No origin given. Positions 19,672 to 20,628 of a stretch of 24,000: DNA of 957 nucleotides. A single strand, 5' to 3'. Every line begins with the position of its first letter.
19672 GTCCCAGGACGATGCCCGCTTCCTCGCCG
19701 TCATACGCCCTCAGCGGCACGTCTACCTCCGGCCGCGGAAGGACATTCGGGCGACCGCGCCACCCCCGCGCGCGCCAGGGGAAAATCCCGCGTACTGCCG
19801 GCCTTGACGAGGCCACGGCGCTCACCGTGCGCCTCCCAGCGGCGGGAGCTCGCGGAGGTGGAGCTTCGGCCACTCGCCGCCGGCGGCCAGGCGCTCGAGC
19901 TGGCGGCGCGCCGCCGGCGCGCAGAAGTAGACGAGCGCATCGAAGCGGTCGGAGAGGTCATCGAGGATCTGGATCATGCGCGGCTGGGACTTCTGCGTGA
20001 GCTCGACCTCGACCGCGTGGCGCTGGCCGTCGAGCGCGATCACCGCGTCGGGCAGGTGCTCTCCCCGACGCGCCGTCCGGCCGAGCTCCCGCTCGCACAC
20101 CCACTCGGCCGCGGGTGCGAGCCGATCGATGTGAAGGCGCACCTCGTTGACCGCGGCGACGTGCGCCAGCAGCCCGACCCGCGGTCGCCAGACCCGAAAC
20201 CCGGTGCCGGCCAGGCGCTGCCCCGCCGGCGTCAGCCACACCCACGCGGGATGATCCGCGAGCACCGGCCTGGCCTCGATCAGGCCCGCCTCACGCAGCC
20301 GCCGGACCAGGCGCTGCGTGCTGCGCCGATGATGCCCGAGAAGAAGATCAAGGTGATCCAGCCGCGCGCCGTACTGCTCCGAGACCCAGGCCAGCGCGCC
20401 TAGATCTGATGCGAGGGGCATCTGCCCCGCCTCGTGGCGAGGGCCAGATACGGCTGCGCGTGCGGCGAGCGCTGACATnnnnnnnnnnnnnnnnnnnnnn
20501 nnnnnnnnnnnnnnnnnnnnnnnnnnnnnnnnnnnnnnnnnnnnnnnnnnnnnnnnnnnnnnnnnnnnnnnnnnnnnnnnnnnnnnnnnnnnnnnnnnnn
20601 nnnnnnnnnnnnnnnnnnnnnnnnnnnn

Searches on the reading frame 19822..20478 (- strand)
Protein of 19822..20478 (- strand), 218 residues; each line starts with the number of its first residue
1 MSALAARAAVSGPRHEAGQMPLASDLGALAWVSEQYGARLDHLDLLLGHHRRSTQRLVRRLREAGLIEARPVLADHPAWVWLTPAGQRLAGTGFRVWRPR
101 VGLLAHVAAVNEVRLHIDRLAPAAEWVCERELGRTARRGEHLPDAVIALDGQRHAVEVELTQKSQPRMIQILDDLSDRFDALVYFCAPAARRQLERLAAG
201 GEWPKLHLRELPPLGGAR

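Call 59: search_protein_families(library=pfam, proteins=[window:19822-20478:-], max_evalue=0.001)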
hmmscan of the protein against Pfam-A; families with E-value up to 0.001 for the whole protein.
window:19822-20478:- (218 aa): 1 family
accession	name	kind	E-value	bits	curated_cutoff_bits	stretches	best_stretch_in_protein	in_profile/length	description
PF13814.12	Replic_Relax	-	2.7e-05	24.8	25.3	1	31-170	3-167/191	Replication-relaxation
